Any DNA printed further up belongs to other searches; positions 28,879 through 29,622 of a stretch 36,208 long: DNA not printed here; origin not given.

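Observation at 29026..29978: AT-rich two-gene cassette (coiled-coil 2-TM protein plus small beta-rich partner) inserted beside attP: candidate novel defence / abortive-infection pair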

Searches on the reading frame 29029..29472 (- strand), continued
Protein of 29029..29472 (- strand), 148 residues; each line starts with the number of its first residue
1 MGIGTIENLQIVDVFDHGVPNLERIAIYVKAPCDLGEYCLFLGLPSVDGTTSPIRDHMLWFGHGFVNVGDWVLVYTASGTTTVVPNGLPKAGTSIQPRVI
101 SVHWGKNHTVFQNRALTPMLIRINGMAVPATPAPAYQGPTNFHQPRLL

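Call 39: search_protein_representatives(alignment_id=A1)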
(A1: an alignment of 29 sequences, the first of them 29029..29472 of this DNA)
Query: 29 sequences, 148 profile positions. Proteins with E-value up to 0.001 (for the whole library): 602; up to 1e-10: 261; up to 1e-30: 11. The best 150 are listed.
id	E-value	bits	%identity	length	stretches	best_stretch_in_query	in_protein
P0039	3.8e-58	211.4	-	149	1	1-147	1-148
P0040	5.0e-40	152.6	-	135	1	3-137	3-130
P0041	1.4e-38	147.9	-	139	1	3-137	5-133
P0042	1.1e-34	135.2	-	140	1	1-134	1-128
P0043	4.9e-34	133.2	-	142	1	1-143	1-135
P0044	1.1e-33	132.1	-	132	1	1-137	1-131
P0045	2.8e-33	130.7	-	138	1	1-135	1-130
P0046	3.0e-32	127.4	-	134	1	1-137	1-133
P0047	9.9e-32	125.7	-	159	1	9-126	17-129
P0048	2.7e-31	124.3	-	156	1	3-132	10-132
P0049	4.1e-31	123.7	-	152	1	1-135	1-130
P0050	5.0e-30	120.2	-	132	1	3-130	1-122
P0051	3.0e-29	117.6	-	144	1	4-134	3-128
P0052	3.7e-29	117.3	-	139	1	5-137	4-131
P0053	4.5e-29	117.1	-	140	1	1-133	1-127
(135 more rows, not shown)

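Call 43: search_protein_families(library=pfam, alignment_id=A3, max_evalue=0.01)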
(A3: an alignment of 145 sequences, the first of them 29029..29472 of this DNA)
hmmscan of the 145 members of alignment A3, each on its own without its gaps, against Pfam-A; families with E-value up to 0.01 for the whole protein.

A. member 1, window:29029-29472:- (148 aa): 0 families

B. families by the number of members that match (of 145 scanned): 1 family
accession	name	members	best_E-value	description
PF11769.13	DUF3313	1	0.0016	Protein of unknown function (DUF3313)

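Call 48: find_homologous_proteins(query=A3, max_evalue=0.00001)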
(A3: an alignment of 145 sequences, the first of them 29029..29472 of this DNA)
Query A3 (145 sequences) (148 aa, profile of the alignment): 31 proteins with E <= 0.00001 among 8000 candidates.
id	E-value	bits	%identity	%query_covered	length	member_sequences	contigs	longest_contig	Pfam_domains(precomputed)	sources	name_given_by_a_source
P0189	2.3e-46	175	39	86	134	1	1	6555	-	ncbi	-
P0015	3.1e-46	175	59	95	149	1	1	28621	-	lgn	-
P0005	6.5e-46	174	70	99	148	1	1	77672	-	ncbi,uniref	ncbi:hypothetical protein ACIGJK_14235 [Pseudomonas iridis]|uniref:hypothetical protein n=1 Tax=Pseu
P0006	4.7e-45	171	68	99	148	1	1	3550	-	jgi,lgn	jgi:hypothetical protein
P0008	5.0e-45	171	68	100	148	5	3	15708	-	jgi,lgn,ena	-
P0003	5.0e-45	171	72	100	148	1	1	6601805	-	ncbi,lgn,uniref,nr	ncbi:hypothetical protein PspR84_01780 [Pseudomonas sp. R84]|uniref:hypothetical protein n=1 Tax=Pse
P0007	2.2e-44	169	69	97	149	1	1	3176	-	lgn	-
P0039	4.6e-44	168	54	100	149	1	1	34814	-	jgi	jgi:hypothetical protein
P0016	7.5e-44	167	60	93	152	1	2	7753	-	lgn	-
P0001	8.0e-44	167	100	100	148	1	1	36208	-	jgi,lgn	jgi:hypothetical protein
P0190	9.9e-44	167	31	82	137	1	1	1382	-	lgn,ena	-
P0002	2.0e-43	166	78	99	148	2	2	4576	-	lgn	-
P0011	2.0e-43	166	62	99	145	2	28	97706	-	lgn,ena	-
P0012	3.7e-42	162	63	99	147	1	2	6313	-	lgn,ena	-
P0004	1.0e-41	160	72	100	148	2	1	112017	-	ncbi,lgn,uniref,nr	ncbi:hypothetical protein J1G34_16255 [Pseudomonas sp. Wu6]|uniref:hypothetical protein n=1 Tax=Pseu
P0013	2.7e-40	156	61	100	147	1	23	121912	-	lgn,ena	-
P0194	7.1e-38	148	27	91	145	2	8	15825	-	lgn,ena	-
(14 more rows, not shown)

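Call 49: find_encoding_contigs(protein=P0039, flank=10000, max_places=2)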
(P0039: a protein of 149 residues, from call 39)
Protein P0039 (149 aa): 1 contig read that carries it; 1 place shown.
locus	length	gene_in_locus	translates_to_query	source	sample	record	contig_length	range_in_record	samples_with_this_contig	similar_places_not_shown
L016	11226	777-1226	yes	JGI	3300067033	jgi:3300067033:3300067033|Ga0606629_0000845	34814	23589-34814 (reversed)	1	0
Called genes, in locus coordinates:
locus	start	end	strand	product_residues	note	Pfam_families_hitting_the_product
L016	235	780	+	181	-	-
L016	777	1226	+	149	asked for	-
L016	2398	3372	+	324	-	PF06114:Peptidase_M78 (weak)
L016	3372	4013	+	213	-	-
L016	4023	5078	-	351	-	PF04860:Phage_portal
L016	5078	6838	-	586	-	PF06056:Terminase_5, PF03237:Terminase_6N, PF17289:Terminase_6C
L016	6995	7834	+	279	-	PF05929:Phage_GPO_N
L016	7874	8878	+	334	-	PF05125:Phage_cap_P2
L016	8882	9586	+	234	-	PF05944:Phage_term_smal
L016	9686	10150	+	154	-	PF05926:Phage_GPL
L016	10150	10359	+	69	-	PF05489:Phage_tail_X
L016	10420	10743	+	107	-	PF05106:Phage_holin_3_1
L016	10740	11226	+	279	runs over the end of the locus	PF01471:PG_binding_1, PF09374:PG_binding_3 (faint), PF11860:Muramidase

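Call 50: find_encoding_contigs(protein=P0194, flank=8000, max_places=3)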
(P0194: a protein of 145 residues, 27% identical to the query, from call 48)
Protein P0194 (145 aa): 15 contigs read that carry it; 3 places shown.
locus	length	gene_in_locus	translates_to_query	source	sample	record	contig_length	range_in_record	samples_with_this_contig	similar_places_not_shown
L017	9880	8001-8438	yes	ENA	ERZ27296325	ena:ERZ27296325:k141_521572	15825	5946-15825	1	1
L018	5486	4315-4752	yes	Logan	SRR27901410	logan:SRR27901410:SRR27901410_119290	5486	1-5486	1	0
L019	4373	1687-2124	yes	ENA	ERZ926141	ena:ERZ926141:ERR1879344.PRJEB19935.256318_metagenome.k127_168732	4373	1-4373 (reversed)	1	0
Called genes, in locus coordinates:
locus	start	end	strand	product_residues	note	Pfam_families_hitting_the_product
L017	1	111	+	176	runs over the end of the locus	PF07291:MauE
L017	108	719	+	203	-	PF00578:AhpC-TSA (weak)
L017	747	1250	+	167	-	PF02975:Me-amine-dh_L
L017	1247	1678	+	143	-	-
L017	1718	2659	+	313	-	PF12146:Hydrolase_4, PF00561:Abhydrolase_1, PF12697:Abhydrolase_6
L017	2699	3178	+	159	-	PF13474:SnoaL_3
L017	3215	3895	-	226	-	-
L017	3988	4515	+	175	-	-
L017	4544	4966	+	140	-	-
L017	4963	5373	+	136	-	PF12663:DUF3788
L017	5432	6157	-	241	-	-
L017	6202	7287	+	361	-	-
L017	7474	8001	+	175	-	-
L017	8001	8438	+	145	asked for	-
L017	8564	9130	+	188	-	-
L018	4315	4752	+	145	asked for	-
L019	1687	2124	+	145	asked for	-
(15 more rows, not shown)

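Call 51: find_encoding_contigs(protein=P0189, flank=8000, max_places=2)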
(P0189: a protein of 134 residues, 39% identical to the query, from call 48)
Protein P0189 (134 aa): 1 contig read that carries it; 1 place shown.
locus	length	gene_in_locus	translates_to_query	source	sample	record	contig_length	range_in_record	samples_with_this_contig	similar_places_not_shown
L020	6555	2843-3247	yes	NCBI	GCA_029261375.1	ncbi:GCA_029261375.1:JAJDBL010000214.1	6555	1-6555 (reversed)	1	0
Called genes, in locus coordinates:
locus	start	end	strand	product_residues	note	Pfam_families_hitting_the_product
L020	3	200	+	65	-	?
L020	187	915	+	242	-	PF13677:MotB_plug, PF00691:OmpA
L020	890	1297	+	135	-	-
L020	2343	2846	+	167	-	-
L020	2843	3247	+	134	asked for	-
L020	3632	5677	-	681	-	PF00009:GTP_EFTU, PF01926:MMR_HSR1 (weak), PF22042:EF-G_D2, PF03144:GTP_EFTU_D2 (weak), PF14492:EFG_III, PF03764:EFG_IV, PF00679:EFG_C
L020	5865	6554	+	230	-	?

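Call 56: find_related_loci(query=A1, collection=viral_contigs, flank=6000)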
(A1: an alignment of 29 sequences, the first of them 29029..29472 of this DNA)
Query A1 (148 aa) in viral_contigs; peptide patterns used: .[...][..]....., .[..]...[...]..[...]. (x = any residue, [..] = any of these).
10 stretches matched a pattern; 5 encode a relative of the query (tblastn E <= 1e-3); 5 distinct loci.
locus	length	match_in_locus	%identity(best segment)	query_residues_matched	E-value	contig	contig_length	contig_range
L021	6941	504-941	63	2-148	4e-63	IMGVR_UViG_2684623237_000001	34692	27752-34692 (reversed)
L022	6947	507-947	57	1-148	2e-59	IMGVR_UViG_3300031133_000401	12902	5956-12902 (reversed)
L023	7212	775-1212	56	1-147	8e-53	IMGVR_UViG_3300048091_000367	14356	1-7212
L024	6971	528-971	57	3-148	6e-52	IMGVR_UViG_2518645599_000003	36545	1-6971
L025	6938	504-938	49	1-148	7e-48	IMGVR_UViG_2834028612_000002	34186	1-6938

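Call 57: find_related_loci(query=A1, collection=genome_contigs, flank=6000)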
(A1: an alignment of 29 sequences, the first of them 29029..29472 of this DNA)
Query A1 (148 aa) in genome_contigs; peptide patterns used: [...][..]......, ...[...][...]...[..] (x = any residue, [..] = any of these).
32 stretches matched a pattern; 13 encode a relative of the query (tblastn E <= 1e-3); 13 distinct loci.
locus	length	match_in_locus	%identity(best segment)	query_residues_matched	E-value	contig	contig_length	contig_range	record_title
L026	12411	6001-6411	61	1-138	2e-55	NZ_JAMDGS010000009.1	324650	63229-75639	Pseudomonas aphyarum strain ID386 i386_S44_L001_R1_001_contig_9, whole genome shotgun sequence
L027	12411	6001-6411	57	1-138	6e-54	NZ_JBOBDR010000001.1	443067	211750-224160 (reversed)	Pseudomonas sp. WC2 WC2_Genome_contig_1, whole genome shotgun sequence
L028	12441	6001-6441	52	1-148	8e-53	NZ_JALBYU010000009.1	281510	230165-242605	Pseudomonas sp. UYIF39 NODE_9_length_281520_cov_123.060729, whole genome shotgun sequence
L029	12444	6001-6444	48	1-148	2e-47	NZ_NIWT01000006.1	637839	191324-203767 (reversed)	Pseudomonas jessenii strain DSM 17150 contig6, whole genome shotgun sequence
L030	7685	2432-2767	43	12-129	2e-31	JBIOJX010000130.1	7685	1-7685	MAG: Desulfobaccales bacterium isolate GcC11-15 k141_772405_length_7685_cov_23.0000, whole genome shotgun sequence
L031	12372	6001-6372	39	1-130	3e-29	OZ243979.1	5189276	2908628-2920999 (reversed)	MAG: uncultured Candidatus Binatia bacterium isolate 1ea5a42d-c5b0-4d9d-a207-f079449ea76f genome assembly, chromosome: 1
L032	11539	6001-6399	36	3-137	8e-29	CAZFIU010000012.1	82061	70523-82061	MAG TPA_asm: uncultured Syntrophobacterales bacterium isolate SRP109090_co2_231 genome assembly, contig: NODE_303_length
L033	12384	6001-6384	36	6-140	1e-25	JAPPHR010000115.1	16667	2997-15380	MAG: Rhodospirillales bacterium isolate RHO1_bin_88 NODE_5142_length_16667_cov_13.653804, whole genome shotgun sequence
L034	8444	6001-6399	37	3-139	3e-25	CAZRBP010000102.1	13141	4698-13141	MAG TPA_asm: uncultured Pseudomonadales bacterium isolate SRP109090_co2_144 genome assembly, contig: NODE_7037_length_13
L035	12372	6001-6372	39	3-132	4e-24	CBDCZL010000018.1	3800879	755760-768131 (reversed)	MAG: Woeseiaceae bacterium isolate 375b4f9d-05c5-45ed-bf08-a9dbfe7edb42 genome assembly, contig: contig_18, whole genome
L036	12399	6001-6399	33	3-139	1e-21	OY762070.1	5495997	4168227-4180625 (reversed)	MAG: Pseudomonadales bacterium isolate ac928a3f-4c2e-4f54-a756-792d58c1f79c genome assembly, chromosome: 1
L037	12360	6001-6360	35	8-141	8e-21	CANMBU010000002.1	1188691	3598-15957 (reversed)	uncultured Roseovarius sp. isolate 1064-G.fasta genome assembly, contig: NODE_2, whole genome shotgun sequence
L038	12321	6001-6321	35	9-121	5e-18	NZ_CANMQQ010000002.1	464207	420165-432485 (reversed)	Uncultured Ruegeria sp. isolate 2-58.fasta NODE_2, whole genome shotgun sequence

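Call 60: search_protein_families(library=pfam, proteins=[L031:1793-4558:+, L031:4558-5379:+, L032:2522-5314:+, L034:1880-5128:+, L037:3316-5433:+, L038:172-2988:+, L038:3273-5438:+, L030:7-1317:+, L033:5017-5490:+, L036:4659-5318:+], max_evalue=0.01)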
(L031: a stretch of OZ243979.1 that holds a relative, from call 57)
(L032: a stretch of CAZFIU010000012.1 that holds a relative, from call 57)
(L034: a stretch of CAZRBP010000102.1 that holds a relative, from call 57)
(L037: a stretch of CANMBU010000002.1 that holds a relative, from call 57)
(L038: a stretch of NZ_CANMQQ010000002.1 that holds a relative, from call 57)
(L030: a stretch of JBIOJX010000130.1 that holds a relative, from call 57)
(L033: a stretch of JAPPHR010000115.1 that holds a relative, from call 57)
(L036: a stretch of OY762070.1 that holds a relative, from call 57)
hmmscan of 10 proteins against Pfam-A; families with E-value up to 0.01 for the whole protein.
L031:1793-4558:+ (922 aa): 5 families
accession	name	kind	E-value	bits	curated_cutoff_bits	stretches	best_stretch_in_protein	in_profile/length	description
PF02384.22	N6_Mtase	-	1.5e-33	116.9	20.4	1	304-600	4-247/311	N-6 DNA Methylase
PF13588.12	HSDR_N_2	-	2.9e-10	40.6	25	1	51-147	1-93/110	Type I restriction enzyme R protein N terminus (HSDR_N)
PF20473.4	MmeI_Mtase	-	2.4e-06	27.4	27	1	345-413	21-86/259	MmeI, DNA-methyltransferase domain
PF07669.17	Eco57I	-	6.1e-06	26.9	25.3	1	390-560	1-165/171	Eco57I restriction-modification methylase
PF01170.24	UPF0020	-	7.3e-06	26.2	22.3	1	336-464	21-143/197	RMKL-like, methyltransferase domain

L031:4558-5379:+ (274 aa): 0 families

L032:2522-5314:+ (931 aa): 4 families
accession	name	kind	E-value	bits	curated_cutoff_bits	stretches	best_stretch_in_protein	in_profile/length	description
PF02867.20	Ribonuc_red_lgC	-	1.8e-141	472.8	23.9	1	176-714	1-523/523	Ribonucleotide reductase, barrel domain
PF08471.15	Ribonuc_red_2_N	-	1.8e-23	83.1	27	1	73-155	2-103/103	Class II vitamin B12-dependent ribonucleotide reductase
PF12637.14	TSCPD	-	5.2e-11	43.1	22.8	1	763-850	13-86/88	TSCPD domain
PF00317.26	Ribonuc_red_lgN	-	0.0036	17.8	28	1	90-170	5-75/77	Ribonucleotide reductase, all-alpha domain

L034:1880-5128:+ (1083 aa): 3 families
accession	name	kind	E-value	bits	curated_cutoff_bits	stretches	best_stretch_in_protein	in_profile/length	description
PF04851.21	ResIII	-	1.2e-10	42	22.5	1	183-322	23-162/164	Type III restriction enzyme, res subunit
PF18766.7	SWI2_SNF2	-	8e-05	22.8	26.7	1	187-312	22-146/221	SWI2/SNF2 ATPase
PF00270.35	DEAD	-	0.0022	18.2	26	1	186-299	17-132/167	DEAD/DEAH box helicase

L037:3316-5433:+ (706 aa): 5 families
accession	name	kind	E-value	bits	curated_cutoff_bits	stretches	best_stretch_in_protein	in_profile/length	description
PF00204.31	DNA_gyraseB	-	5.6e-41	140.3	27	1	289-460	1-172/173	DNA gyrase B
PF00986.26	DNA_gyraseB_C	-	1.6e-23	83.1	29.8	1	632-695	2-63/63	DNA gyrase B subunit, carboxyl terminus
PF02518.31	HATPase_c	-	2e-17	64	26.4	1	95-237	2-108/111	Histidine kinase-, DNA gyrase B-, and HSP90-like ATPase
PF01751.28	Toprim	-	4.2e-17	62.5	23.1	1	488-588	1-82/96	Toprim domain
PF13589.12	HATPase_c_3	-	0.0012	19.3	25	1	100-143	4-47/137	Histidine kinase-, DNA gyrase B-, and HSP90-like ATPase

L038:172-2988:+ (939 aa): 5 families
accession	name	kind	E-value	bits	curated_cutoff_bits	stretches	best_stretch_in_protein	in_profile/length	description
PF00575.29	S1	-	7.7e-08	33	22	1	872-933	8-70/74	S1 RNA binding domain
PF04313.20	HSDR_N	-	3.8e-06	27.3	25.1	1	109-168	127-185/198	Type I restriction enzyme R protein N terminus (HSDR_N)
PF13401.12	AAA_22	-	0.00062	20.5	27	1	331-475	6-94/130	AAA domain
PF13191.12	AAA_16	-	0.0038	18.2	32.6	0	330-483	24-150/167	AAA ATPase domain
PF00313.28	CSD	-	0.0048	17.2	27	0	880-924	12-53/66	'Cold-shock' DNA-binding domain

L038:3273-5438:+ (722 aa): 4 families
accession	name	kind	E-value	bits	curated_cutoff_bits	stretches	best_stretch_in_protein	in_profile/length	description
PF00204.31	DNA_gyraseB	-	3.2e-43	147.6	27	1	304-476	1-172/173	DNA gyrase B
PF00986.26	DNA_gyraseB_C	-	6.1e-23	81.2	29.8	1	648-711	2-63/63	DNA gyrase B subunit, carboxyl terminus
PF02518.31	HATPase_c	-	2.5e-18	66.9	26.4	1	109-252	1-108/111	Histidine kinase-, DNA gyrase B-, and HSP90-like ATPase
PF01751.28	Toprim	-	1.5e-16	60.7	23.1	1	504-604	1-82/96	Toprim domain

L030:7-1317:+ (437 aa): 2 families
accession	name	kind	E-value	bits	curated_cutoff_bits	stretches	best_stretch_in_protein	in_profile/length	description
PF05190.23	MutS_IV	-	8.8e-30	103.3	22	1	39-129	1-91/92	MutS family domain IV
PF05192.23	MutS_III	-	2.9e-06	28.2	34.1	1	13-162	129-186/194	MutS domain III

L033:5017-5490:+ (158 aa): 0 families

L036:4659-5318:+ (220 aa): 0 families

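Call 61: search_protein_families(library=padloc, proteins=[L031:1793-4558:+, L031:4558-5379:+, L032:2522-5314:+, L034:1880-5128:+, L037:3316-5433:+, L038:172-2988:+, L038:3273-5438:+, L030:7-1317:+, L033:5017-5490:+, L036:4659-5318:+], max_evalue=0.01)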
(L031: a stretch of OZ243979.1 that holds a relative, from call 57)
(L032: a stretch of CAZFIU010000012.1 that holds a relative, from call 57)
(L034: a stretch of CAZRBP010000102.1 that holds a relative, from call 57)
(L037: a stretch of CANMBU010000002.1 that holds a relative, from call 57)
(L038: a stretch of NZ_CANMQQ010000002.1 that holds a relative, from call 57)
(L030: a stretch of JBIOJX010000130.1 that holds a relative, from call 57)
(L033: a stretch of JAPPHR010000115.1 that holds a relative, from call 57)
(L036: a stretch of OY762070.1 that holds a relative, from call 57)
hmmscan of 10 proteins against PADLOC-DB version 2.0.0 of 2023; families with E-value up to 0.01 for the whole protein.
L031:1793-4558:+ (922 aa): 82 families (the best 25 are shown)
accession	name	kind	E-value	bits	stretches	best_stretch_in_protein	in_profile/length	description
PDLC03030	MTase_I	-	9.2e-116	385.8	1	42-581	41-581/670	Type I methyltransferase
PDLC03018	MTase_I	-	1e-72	243.7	2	44-387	15-373/749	Type I methyltransferase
PDLC03318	MTase_II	-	6.2e-69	231.1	1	191-624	199-674/723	Type II methyltransferase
PDLC03218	MTase_II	-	2.8e-54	182.6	1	220-611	150-511/532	Type II methyltransferase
PDLC03034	MTase_I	-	4.6e-53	178.5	2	216-618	219-626/672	Type I methyltransferase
PDLC03021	MTase_I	-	1.4e-51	173.8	1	284-587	123-383/491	Type I methyltransferase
PDLC03127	Specificity_I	-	5.7e-47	158.7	1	734-898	21-183/571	Type I specificity subunit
PDLC04134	mad2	-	3.4e-44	149.5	1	52-612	5-472/492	mads_2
PDLC03026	MTase_I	-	2.4e-40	137.1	1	247-584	62-358/487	Type I methyltransferase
PDLC03317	MTase_II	-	6.1e-37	125.4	1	189-616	157-568/831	Type II methyltransferase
PDLC03143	Specificity_I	-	1.1e-36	124.8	1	724-893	30-198/471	Type I specificity subunit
PDLC03128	Specificity_I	-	1.4e-33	114.3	1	731-901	204-369/392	Type I specificity subunit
PDLC03188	Specificity_I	-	4.8e-32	109.4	1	727-916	62-252/458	Type I specificity subunit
PDLC03025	MTase_I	-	1.5e-29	101.2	2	288-455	124-281/569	Type I methyltransferase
PDLC03624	REase_MTase_IIG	-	1e-22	77.9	1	282-584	377-650/1271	Type IIG restriction enzyme-methyltransferase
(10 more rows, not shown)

L031:4558-5379:+ (274 aa): 0 families

L032:2522-5314:+ (931 aa): 0 families

L034:1880-5128:+ (1083 aa): 4 families
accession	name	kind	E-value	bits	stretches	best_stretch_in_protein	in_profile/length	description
PDLC03654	REase_III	-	3.6e-138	460.1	2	332-1072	372-1118/1154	Type III restriction enzyme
PDLC02704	PbeA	-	0.0038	13.7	1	190-347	277-442/682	PbeA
PDLC03651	REase_III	-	0.0047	13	0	965-996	776-807/873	Type III restriction enzyme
PDLC04986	PDC-S28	-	0.0073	12.6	0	184-267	53-135/831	-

L037:3316-5433:+ (706 aa): 0 families

L038:172-2988:+ (939 aa): 0 families

L038:3273-5438:+ (722 aa): 0 families

L030:7-1317:+ (437 aa): 0 families

L033:5017-5490:+ (158 aa): 0 families

L036:4659-5318:+ (220 aa): 0 families

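Call 64: search_protein_families(library=padloc, alignment_id=A5, max_evalue=0.00001)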
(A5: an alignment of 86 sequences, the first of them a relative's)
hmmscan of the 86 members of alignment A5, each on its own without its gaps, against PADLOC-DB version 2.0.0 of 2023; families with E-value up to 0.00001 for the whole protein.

A. member 1, L030:2886-3503:+ (206 aa): 0 families

B. families by the number of members that match (of 86 scanned): 104 families (the first 25 are shown)
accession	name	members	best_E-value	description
PDLC04135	mad3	2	3.6e-25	mads_3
PDLC02164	Avs2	1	5.7e-224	-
PDLC04175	HEC-01A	1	6e-141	-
PDLC02162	Avs2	1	6.2e-127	-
PDLC02161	Avs2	1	4.8e-109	-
PDLC02163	Avs2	1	1.4e-95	-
PDLC02165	Avs2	1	6.4e-94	-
PDLC02166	Avs2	1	8.3e-94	-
PDLC04174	HEC-01A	1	3.4e-87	-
PDLC04188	HEC-01B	1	1.9e-60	-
PDLC04177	HEC-01A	1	4e-54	-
PDLC04178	HEC-01A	1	8.9e-48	-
PDLC04183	HEC-01A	1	1.8e-41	-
PDLC04182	HEC-01A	1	1.3e-37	-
PDLC04176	HEC-01A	1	2.6e-36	-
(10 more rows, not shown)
